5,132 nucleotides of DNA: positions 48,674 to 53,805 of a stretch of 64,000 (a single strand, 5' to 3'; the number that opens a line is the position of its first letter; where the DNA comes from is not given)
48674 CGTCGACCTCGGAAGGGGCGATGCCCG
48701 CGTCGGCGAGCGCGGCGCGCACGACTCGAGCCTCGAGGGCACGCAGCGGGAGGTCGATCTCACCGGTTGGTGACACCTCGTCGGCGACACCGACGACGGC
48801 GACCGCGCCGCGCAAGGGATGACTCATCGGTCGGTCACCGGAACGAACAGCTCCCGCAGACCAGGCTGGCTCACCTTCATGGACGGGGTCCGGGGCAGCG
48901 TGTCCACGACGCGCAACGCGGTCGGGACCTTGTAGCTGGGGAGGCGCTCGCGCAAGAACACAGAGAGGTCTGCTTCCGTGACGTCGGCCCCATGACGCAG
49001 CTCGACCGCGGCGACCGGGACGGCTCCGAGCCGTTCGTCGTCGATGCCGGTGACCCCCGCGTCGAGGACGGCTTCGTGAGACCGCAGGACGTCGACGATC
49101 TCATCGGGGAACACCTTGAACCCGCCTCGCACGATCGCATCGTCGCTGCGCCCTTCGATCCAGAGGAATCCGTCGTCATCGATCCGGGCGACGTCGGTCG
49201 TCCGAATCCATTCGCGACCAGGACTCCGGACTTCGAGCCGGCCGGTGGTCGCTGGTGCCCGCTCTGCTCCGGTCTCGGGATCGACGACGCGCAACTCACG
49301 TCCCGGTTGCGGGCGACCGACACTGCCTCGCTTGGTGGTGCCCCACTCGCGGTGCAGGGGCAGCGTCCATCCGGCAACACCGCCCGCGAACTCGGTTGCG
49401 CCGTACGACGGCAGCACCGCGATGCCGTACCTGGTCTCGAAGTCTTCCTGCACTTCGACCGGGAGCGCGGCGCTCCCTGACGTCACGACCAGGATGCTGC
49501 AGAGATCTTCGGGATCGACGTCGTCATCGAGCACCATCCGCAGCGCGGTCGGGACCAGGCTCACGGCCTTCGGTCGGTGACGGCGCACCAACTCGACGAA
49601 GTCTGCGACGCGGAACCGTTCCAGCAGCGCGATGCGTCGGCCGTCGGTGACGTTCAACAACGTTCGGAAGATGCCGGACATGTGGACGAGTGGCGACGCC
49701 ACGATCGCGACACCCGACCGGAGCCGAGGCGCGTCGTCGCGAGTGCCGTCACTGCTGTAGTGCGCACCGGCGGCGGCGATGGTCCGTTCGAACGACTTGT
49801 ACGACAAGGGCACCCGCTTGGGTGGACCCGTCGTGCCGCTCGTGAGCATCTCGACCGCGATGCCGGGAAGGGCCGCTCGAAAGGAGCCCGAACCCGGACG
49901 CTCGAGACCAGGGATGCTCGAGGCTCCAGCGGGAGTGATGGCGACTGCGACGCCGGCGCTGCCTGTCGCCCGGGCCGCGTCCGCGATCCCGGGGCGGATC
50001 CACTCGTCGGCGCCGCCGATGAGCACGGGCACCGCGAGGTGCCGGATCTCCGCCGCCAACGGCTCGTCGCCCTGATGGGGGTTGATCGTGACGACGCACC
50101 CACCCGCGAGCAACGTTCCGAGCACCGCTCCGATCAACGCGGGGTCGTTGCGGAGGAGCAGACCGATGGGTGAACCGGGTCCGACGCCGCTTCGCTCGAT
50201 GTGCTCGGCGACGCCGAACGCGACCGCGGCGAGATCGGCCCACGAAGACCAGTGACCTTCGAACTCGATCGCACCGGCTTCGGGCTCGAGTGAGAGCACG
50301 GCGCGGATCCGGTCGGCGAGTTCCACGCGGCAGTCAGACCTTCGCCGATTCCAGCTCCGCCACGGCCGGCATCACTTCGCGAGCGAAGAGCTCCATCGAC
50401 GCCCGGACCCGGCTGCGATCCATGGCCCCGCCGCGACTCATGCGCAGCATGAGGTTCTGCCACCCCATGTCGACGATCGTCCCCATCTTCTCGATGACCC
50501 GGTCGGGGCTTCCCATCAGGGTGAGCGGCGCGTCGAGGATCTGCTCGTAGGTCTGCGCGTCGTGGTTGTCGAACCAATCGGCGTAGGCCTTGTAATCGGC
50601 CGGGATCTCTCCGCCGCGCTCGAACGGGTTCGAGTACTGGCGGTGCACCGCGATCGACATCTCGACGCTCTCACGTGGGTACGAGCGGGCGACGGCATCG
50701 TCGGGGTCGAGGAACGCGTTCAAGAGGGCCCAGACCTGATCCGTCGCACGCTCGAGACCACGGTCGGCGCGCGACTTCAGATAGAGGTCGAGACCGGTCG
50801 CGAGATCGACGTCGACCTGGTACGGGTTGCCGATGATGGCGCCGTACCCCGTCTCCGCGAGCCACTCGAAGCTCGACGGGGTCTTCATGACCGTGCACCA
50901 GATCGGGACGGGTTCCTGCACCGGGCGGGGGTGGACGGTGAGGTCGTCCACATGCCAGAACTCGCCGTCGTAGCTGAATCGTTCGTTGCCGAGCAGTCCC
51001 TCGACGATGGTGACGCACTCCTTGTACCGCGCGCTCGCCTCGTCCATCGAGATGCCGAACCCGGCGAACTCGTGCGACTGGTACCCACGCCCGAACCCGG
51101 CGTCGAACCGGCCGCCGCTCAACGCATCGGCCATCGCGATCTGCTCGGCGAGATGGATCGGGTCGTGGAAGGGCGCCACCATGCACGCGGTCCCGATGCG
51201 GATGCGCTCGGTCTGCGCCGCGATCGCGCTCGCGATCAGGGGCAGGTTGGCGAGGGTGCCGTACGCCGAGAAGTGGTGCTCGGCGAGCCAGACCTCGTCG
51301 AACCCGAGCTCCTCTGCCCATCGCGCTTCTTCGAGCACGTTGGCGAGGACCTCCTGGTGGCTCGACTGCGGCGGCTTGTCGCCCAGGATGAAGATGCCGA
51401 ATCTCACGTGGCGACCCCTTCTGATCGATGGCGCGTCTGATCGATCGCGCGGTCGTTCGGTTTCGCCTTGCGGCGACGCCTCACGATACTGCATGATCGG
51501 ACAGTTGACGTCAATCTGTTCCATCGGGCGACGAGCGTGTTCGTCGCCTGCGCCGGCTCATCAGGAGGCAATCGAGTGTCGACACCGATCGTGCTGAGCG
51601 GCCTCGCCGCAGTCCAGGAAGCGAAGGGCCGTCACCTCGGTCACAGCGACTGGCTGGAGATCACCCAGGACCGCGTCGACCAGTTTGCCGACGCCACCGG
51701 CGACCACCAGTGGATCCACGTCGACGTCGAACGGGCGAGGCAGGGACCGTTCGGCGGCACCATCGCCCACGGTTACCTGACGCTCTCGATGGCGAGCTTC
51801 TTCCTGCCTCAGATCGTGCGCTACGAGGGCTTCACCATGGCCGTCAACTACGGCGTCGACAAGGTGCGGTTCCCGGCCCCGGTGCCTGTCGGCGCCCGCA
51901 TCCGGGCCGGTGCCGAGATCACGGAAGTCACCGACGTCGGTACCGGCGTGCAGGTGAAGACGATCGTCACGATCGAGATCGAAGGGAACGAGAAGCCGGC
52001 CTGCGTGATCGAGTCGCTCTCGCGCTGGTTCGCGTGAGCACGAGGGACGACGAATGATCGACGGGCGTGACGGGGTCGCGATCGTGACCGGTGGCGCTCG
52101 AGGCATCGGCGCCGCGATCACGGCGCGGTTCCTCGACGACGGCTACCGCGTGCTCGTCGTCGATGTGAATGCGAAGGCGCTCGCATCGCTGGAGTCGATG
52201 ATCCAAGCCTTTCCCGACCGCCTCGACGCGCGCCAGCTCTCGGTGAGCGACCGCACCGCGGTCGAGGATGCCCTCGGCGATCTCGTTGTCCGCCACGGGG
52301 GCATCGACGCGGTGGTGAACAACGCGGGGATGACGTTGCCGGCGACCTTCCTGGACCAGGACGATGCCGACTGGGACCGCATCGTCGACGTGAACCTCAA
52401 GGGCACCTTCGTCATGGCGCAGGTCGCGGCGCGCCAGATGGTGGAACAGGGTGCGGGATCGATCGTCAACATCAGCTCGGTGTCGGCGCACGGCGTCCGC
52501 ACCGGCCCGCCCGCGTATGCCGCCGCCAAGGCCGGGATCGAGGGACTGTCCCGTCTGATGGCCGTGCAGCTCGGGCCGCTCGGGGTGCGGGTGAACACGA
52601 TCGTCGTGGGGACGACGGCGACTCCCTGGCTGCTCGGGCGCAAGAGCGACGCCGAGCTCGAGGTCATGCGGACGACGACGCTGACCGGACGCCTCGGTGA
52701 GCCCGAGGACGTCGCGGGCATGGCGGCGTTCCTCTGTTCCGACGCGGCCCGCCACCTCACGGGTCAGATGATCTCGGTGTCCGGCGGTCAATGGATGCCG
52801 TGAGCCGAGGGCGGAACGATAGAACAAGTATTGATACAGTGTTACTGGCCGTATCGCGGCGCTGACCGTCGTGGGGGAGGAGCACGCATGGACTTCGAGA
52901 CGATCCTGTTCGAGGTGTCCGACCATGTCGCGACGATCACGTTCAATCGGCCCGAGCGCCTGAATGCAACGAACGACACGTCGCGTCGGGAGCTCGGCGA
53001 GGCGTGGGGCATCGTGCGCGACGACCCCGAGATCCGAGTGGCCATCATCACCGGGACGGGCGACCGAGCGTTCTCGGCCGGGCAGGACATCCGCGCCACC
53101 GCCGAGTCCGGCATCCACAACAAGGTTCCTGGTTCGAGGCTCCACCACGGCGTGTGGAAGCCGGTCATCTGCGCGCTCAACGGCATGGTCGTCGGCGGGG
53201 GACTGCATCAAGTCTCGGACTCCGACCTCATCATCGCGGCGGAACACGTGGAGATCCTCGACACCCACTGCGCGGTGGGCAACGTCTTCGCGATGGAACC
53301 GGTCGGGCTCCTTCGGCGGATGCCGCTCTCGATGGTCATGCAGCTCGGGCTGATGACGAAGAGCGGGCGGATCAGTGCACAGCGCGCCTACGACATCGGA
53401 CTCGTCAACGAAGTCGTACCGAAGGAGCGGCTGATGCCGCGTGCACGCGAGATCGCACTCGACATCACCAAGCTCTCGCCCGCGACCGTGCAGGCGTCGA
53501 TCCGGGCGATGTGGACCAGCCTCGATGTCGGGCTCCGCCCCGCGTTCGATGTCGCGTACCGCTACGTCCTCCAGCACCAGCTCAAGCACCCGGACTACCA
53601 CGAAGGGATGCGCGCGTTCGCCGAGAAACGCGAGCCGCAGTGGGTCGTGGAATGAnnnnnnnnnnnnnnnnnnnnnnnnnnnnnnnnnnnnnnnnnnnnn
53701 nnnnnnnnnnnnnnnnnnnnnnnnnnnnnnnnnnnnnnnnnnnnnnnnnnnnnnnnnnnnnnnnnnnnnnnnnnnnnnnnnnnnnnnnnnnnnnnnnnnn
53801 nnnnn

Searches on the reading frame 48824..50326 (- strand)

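Call 19: search_protein_families(library=pfam, proteins=[window:48824-50326:-])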
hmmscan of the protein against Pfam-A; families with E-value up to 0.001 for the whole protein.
window:48824-50326:- (500 aa): 2 families
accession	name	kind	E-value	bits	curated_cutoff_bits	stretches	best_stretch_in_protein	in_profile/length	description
PF00501.34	AMP-binding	-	9.4e-52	176.5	29.9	1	14-370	8-378/384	AMP-binding enzyme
PF13193.12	AMP-binding_C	-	9.9e-15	55.7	24.5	1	412-484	4-76/76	AMP-binding enzyme C-terminal domain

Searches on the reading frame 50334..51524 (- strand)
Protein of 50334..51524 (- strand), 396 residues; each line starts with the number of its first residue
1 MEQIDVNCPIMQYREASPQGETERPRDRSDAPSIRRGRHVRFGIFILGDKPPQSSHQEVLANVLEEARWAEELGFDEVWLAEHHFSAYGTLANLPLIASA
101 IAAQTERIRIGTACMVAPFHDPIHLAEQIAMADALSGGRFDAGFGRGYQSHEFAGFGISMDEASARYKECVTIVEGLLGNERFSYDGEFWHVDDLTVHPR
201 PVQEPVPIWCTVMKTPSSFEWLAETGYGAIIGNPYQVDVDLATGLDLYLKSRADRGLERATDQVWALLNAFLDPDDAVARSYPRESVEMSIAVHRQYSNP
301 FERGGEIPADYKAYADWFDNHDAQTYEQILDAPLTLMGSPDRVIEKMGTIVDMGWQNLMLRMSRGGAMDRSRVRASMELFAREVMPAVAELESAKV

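Call 20: search_protein_families(library=pfam, proteins=[window:50334-51524:-])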
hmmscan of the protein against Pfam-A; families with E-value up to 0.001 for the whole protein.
window:50334-51524:- (396 aa): 1 family
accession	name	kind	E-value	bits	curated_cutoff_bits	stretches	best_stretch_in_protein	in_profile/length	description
PF00296.26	Bac_luciferase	-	2.8e-62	211.3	27.9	1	41-354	2-311/314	Luciferase-like monooxygenase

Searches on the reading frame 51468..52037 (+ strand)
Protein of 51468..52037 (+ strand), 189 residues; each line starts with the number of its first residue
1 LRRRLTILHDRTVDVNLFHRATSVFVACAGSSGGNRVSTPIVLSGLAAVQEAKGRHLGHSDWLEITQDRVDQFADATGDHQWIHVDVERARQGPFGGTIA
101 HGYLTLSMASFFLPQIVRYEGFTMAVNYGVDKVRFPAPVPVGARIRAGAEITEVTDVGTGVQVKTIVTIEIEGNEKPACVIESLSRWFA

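Call 20: search_protein_families(library=pfam, proteins=[window:51468-52037:+])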
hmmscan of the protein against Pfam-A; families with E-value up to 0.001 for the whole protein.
window:51468-52037:+ (189 aa): 2 families
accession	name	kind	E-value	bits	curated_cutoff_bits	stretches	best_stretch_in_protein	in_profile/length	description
PF01575.25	MaoC_dehydratas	-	5.8e-28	97.4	27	1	50-165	3-115/123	MaoC like domain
PF13452.11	FAS1_DH_region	-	8.4e-05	23.2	22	1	53-168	3-116/132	FAS1-like, dehydratase domain region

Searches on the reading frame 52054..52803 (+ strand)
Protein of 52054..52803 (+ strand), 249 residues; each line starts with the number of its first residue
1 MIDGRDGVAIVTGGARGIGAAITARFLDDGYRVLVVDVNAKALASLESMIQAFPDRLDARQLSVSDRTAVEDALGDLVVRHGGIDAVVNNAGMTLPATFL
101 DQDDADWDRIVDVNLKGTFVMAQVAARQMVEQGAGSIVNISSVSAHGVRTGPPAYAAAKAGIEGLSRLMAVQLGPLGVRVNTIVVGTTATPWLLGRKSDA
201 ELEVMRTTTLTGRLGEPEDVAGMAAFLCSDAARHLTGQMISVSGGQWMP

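Call 20: search_protein_families(library=pfam, proteins=[window:52054-52803:+])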
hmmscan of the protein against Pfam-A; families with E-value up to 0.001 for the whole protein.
window:52054-52803:+ (249 aa): 4 families
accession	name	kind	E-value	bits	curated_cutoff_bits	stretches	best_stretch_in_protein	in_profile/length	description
PF13561.12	adh_short_C2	-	1.4e-58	198.7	27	1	15-245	3-234/236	Enoyl-(Acyl carrier protein) reductase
PF00106.31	adh_short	-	8.7e-51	172.6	26.6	1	8-192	2-186/195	short chain dehydrogenase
PF08659.16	KR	-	6.2e-13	49.5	22.6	1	7-169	1-163/180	KR domain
PF01370.27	Epimerase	-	7.8e-08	32.4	20.9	1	10-151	2-124/240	NAD dependent epimerase/dehydratase family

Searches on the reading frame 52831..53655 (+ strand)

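Call 20: search_protein_families(library=pfam, proteins=[window:52831-53655:+])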
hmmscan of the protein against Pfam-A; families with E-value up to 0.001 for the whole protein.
window:52831-53655:+ (274 aa): 2 families
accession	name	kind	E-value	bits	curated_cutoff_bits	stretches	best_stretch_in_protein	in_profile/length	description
PF00378.25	ECH_1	-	1.7e-40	139.4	27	1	30-271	3-248/251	Enoyl-CoA hydratase/isomerase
PF16113.10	ECH_2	-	1.7e-23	84.1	27.2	1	34-202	2-178/335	Enoyl-CoA hydratase/isomerase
